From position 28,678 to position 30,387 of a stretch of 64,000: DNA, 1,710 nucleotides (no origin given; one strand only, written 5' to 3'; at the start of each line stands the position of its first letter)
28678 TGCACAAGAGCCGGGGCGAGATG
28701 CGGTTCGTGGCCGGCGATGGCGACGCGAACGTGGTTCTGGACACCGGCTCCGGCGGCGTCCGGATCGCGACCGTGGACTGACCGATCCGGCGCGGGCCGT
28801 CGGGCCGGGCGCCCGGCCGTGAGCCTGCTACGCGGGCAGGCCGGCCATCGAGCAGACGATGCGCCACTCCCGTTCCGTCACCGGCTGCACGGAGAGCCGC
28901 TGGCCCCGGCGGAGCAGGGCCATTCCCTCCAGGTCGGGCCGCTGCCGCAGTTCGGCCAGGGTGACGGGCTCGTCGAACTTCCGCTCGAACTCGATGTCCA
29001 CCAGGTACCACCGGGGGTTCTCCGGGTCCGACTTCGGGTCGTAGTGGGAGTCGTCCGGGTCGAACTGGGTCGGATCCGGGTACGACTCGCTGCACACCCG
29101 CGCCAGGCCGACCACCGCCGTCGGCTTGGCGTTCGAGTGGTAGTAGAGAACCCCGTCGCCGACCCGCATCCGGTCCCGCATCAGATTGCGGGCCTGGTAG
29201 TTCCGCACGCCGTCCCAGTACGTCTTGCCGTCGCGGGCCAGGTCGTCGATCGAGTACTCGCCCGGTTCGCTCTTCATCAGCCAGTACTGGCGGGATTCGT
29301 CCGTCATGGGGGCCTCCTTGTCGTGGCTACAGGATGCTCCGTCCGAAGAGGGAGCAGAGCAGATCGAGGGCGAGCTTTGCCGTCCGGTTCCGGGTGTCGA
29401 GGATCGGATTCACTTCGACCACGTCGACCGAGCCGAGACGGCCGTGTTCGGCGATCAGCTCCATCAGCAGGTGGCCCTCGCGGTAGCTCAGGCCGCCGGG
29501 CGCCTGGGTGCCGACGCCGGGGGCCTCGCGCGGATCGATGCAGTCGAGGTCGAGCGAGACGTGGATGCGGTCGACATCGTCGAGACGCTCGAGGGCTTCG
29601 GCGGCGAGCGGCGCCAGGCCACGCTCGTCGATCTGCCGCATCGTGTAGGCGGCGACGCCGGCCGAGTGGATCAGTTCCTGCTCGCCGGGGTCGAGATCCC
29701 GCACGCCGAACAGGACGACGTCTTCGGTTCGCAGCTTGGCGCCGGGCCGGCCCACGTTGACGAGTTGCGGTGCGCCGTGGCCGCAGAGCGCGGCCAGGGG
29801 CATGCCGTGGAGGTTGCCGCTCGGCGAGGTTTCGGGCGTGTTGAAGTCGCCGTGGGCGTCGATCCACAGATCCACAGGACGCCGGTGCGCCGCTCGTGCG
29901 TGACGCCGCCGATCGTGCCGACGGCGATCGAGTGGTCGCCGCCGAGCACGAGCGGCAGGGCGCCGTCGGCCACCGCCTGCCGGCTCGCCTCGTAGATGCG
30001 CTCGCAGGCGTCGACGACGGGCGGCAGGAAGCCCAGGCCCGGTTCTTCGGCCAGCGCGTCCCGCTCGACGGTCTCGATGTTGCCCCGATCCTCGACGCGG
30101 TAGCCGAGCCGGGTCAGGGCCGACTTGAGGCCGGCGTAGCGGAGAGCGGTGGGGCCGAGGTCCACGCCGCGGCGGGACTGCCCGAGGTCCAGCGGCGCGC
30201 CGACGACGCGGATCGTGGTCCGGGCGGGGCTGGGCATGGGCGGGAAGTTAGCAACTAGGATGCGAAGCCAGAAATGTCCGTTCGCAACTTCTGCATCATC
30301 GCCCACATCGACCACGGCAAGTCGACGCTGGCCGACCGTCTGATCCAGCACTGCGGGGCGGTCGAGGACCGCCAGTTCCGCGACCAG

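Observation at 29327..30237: Arginase gene inactivated by an 8-bp tandem duplication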

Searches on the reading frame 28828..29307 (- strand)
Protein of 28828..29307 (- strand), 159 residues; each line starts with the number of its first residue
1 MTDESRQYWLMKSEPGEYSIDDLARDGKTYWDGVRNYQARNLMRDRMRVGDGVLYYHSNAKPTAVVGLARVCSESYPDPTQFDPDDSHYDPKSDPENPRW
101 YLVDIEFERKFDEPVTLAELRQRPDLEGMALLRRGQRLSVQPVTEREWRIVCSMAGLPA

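Call 20: search_protein_families(library=pfam, proteins=[window:28828-29307:-], max_evalue=0.01)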
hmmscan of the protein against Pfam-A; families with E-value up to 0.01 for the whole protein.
window:28828-29307:- (159 aa): 1 family
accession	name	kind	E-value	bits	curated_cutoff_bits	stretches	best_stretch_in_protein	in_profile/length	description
PF01878.24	EVE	-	2.8e-62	209.4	23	1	7-154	1-145/145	EVE domain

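Call 30: find_encoding_contigs(protein=window:28828-29307:-, flank=6000, max_places=8)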
Protein window:28828-29307:- (159 aa): no gene with exactly this product is on record in the collection.

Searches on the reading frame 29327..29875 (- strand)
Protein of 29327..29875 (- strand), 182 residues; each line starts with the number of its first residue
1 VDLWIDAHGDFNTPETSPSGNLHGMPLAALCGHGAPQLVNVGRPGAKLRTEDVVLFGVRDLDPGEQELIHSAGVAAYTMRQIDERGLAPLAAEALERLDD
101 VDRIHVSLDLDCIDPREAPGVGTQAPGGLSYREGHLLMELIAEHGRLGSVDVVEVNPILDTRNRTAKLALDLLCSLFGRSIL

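Call 5: search_protein_families(library=pfam, proteins=[window:29330-29875:-])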
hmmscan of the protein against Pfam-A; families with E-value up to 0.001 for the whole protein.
seq(182 aa): 1 family
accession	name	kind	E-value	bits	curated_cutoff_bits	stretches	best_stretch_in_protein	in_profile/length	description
PF00491.26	Arginase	-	1.1e-49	169.9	22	1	3-177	115-279/280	Arginase family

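Call 27: find_encoding_contigs(protein=window:29327-29875:-, flank=6000, max_places=6)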
Protein window:29327-29875:- (182 aa): no gene with exactly this product is on record in the collection.

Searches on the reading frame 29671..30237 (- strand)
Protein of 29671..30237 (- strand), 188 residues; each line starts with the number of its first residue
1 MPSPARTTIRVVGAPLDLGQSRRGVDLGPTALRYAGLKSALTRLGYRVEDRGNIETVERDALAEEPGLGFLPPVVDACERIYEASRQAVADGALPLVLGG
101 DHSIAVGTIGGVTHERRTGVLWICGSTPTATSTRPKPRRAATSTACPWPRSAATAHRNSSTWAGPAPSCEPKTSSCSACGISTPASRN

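Call 5: search_protein_families(library=pfam, proteins=[window:29674-30237:-])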
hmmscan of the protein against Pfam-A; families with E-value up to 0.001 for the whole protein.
seq(188 aa): 1 family
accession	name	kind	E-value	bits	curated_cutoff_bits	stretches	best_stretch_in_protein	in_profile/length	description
PF00491.26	Arginase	-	7.4e-20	72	22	1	9-123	3-117/280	Arginase family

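Call 28: find_encoding_contigs(protein=window:29671-30237:-, flank=6000, max_places=6)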
Protein window:29671-30237:- (188 aa): no gene with exactly this product is on record in the collection.

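Call 45: list_cluster_members(proteins=[window:29671-30237:-, window:30274-32064:+])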
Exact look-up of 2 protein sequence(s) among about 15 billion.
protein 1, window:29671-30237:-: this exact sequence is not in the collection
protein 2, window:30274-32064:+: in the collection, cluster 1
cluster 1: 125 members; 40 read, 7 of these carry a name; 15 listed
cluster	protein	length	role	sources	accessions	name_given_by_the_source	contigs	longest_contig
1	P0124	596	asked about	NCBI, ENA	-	-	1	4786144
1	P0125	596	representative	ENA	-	-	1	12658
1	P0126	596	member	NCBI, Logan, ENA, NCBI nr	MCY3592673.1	MAG: translation elongation factor 4 [Acidobacteria bacterium] | translation elongation factor 4 [Acidobacteriota bacterium]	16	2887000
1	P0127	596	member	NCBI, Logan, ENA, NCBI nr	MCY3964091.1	MAG: translation elongation factor 4 [Acidobacteria bacterium] | translation elongation factor 4 [Acidobacteriota bacterium]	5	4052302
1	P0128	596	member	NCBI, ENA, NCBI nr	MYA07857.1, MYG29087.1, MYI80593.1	MAG: elongation factor 4 [Holophagales bacterium] | elongation factor 4 [Holophagales bacterium]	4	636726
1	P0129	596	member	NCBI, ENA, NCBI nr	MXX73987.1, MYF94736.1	MAG: elongation factor 4 [Holophagales bacterium] | elongation factor 4 [Holophagales bacterium]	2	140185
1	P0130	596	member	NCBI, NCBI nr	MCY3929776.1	MAG: translation elongation factor 4 [Acidobacteria bacterium] | translation elongation factor 4 [Acidobacteriota bacterium]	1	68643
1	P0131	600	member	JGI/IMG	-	GTP-binding protein LepA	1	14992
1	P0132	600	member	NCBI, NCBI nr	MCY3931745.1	MAG: translation elongation factor 4 [Acidobacteria bacterium] | translation elongation factor 4 [Acidobacteriota bacterium]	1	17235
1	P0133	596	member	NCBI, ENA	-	-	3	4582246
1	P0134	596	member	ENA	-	-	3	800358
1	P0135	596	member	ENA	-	-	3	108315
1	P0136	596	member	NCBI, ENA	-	-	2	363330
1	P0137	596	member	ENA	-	-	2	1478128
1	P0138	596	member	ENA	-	-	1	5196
